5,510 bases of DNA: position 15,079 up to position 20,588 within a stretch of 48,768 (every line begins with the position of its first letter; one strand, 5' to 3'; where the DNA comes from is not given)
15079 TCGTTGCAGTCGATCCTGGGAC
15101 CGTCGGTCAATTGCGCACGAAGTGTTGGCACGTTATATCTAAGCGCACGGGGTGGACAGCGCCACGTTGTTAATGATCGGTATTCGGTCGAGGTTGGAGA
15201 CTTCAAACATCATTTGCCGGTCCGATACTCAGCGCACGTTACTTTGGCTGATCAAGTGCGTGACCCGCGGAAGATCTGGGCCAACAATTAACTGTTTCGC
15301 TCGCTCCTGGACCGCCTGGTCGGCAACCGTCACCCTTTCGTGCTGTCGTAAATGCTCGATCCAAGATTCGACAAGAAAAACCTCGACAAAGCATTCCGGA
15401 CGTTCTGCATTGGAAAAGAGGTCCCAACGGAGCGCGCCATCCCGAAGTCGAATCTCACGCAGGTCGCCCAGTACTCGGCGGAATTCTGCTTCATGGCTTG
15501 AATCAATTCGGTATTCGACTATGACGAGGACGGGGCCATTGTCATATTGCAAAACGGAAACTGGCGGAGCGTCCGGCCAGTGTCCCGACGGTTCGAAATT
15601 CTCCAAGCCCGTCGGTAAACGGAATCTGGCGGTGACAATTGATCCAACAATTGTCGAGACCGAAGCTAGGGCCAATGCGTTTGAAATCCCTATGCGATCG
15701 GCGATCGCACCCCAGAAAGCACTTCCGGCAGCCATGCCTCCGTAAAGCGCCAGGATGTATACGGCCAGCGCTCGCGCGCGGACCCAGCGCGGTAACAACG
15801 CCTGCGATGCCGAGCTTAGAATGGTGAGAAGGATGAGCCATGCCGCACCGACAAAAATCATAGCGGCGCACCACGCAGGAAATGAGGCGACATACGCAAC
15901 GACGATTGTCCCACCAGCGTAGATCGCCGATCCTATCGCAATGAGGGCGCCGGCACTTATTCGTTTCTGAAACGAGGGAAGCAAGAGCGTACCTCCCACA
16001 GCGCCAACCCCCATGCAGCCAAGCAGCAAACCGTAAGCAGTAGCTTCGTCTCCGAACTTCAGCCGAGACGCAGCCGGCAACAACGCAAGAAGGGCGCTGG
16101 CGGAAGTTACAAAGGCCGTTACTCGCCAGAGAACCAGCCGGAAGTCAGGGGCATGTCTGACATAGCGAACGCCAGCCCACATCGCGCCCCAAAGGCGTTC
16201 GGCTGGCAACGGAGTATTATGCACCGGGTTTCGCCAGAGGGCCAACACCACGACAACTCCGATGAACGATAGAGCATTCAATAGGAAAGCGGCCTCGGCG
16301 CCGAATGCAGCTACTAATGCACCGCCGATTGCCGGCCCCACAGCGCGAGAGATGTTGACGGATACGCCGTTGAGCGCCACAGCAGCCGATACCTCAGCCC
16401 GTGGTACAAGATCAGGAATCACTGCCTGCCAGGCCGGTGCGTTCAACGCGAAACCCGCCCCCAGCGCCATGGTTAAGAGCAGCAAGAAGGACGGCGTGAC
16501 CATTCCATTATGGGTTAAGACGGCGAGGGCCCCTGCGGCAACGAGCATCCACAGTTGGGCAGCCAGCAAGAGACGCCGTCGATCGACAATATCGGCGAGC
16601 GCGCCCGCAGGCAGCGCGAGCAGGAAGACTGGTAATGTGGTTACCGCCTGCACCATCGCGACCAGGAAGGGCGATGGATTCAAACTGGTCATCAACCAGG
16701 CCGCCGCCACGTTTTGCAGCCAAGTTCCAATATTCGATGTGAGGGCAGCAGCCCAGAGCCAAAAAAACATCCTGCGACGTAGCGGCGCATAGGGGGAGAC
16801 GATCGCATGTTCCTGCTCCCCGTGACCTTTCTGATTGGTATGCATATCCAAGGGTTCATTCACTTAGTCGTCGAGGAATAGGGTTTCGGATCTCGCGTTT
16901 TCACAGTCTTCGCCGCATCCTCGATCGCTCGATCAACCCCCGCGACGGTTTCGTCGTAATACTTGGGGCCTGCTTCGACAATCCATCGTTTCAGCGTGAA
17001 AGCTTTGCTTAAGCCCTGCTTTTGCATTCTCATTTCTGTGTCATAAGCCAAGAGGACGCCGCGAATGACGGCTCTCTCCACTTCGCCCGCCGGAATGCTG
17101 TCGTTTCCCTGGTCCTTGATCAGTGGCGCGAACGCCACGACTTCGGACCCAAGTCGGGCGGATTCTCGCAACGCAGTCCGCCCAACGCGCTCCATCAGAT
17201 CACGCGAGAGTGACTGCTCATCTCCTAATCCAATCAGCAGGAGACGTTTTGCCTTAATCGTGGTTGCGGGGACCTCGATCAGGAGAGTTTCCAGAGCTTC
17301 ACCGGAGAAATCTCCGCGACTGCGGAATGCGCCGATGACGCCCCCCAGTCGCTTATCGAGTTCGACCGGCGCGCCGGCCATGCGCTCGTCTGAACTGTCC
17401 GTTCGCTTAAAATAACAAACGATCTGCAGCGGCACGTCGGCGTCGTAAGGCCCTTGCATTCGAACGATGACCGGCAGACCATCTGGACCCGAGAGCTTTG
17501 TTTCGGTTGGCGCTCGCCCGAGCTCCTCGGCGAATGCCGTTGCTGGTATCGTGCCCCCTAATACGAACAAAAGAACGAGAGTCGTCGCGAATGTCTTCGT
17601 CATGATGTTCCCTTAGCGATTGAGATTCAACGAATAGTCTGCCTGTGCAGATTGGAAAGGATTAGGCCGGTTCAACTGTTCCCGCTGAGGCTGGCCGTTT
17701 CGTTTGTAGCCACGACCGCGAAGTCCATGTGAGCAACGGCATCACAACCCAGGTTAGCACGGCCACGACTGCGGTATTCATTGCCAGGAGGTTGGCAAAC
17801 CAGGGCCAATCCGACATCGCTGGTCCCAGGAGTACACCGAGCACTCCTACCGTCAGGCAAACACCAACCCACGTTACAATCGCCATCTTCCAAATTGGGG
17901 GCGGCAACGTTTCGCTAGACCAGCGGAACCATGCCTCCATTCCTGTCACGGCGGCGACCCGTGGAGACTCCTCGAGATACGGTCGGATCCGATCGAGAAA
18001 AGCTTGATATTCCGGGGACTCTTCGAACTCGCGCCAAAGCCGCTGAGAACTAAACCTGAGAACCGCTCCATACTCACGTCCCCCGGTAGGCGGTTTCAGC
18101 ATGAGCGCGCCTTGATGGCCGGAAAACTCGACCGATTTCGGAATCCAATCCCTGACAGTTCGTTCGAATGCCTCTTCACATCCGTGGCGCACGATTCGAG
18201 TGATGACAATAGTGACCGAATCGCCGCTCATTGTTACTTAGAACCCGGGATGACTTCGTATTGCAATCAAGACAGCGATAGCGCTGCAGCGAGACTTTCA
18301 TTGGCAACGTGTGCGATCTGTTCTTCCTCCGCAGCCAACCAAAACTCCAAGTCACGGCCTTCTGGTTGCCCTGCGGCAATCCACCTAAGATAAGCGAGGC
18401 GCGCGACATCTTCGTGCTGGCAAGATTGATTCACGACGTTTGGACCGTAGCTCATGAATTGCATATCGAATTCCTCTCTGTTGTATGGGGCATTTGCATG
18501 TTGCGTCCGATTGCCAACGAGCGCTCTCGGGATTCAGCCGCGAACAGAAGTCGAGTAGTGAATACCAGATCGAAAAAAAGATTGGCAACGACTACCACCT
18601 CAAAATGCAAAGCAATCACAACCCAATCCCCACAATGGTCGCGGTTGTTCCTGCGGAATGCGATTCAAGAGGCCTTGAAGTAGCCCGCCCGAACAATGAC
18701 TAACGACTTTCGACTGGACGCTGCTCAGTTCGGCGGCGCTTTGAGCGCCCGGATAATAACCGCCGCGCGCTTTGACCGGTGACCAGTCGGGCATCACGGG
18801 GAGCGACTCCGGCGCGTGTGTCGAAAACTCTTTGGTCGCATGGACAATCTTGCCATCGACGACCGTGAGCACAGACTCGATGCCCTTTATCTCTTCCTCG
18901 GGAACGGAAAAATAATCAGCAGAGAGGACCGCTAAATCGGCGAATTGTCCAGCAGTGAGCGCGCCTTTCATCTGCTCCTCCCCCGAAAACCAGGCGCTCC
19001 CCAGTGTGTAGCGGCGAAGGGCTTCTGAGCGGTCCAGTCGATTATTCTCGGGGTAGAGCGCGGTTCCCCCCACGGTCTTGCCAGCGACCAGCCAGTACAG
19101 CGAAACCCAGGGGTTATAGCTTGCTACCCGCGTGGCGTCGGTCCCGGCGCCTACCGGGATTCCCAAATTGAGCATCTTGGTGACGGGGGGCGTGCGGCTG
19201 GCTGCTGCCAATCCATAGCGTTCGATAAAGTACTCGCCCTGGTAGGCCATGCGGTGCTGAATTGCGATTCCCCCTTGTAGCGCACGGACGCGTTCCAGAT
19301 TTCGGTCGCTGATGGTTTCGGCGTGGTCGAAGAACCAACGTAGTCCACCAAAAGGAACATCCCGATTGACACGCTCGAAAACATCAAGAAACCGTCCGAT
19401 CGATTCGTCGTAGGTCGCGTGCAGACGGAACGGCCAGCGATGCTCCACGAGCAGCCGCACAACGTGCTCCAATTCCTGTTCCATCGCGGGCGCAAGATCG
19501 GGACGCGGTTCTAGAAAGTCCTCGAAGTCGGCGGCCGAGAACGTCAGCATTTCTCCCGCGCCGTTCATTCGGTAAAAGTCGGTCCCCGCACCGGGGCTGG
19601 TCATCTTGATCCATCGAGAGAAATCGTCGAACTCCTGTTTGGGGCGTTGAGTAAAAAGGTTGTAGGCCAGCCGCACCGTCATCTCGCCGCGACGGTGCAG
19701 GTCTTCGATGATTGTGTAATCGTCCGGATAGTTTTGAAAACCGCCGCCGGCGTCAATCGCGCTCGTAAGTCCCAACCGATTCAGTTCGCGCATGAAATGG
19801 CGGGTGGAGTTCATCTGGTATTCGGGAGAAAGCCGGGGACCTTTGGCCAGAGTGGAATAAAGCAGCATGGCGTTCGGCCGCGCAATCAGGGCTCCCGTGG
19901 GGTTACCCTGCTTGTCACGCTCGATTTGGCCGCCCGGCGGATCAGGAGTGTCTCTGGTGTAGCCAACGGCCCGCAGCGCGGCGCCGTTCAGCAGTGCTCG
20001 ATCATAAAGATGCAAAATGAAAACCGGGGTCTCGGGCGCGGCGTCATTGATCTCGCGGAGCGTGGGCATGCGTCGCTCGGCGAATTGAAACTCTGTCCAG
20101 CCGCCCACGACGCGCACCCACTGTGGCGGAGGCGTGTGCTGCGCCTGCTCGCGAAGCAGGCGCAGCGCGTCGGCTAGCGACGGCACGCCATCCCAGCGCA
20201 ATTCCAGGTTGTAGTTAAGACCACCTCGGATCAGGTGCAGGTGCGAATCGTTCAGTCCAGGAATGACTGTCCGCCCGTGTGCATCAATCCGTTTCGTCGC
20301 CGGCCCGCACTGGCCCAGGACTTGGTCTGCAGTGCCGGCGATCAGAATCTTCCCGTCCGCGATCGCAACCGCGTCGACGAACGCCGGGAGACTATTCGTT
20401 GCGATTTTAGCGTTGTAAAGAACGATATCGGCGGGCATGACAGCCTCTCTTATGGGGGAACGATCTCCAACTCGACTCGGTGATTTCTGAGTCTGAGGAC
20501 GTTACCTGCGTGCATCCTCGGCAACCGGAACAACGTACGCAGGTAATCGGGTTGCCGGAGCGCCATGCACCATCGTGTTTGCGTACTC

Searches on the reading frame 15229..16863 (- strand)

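Call 49: search_protein_families(library=ncbifam, proteins=[window:15229-16863:-], max_evalue=1e-8)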
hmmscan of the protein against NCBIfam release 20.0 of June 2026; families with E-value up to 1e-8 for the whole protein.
window:15229-16863:- (544 aa): 5 families
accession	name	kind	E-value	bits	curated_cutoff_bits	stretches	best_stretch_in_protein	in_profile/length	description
TIGR00900.1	2A0121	subfamily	6.3e-39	134.4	319.6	1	33-392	1-364/364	H+ Antiporter protein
NF007792.0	PRK10489.1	equivalog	1.5e-23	83.5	324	1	31-410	17-394/419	enterobactin transporter EntS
NF012178.0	tet_MFS_V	exception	6.7e-13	48.5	640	1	26-403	3-386/409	tetracycline efflux MFS transporter Tet(V)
NF006386.0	PRK08633.1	equivalog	1.6e-11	42.7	1221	1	60-412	41-407/1147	acyl-[ACP]--phospholipid O-acyltransferase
NF000245.1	macrolide_MefA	exception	3.4e-09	36.2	675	1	31-411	9-393/405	macrolide efflux MFS transporter Mef(A)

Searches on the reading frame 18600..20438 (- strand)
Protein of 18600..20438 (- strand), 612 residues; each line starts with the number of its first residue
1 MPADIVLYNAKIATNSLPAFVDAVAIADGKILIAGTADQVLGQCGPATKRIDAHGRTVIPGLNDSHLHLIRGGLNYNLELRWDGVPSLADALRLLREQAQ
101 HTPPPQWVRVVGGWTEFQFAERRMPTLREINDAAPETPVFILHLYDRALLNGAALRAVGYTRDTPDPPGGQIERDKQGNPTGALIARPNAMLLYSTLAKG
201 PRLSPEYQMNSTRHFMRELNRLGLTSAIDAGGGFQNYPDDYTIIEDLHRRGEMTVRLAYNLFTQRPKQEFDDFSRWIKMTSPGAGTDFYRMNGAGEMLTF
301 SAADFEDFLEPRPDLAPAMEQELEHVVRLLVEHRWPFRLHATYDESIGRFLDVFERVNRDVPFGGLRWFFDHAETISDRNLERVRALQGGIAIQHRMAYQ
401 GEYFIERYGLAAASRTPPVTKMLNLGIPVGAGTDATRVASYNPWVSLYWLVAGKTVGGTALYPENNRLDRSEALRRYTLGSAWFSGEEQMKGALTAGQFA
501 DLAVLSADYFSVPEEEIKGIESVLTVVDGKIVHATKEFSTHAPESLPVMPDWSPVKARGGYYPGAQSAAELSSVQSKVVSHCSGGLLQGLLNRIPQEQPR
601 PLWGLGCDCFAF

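Call 49: search_protein_families(library=ncbifam, proteins=[window:18600-20438:-], max_evalue=1e-8)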
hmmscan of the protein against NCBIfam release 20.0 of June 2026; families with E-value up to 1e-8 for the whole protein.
window:18600-20438:- (612 aa): 1 family
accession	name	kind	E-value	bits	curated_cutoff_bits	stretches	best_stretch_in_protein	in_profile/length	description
TIGR01224.1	hutI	equivalog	4.2e-11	42.3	298.15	0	23-74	5-54/377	imidazolonepropionase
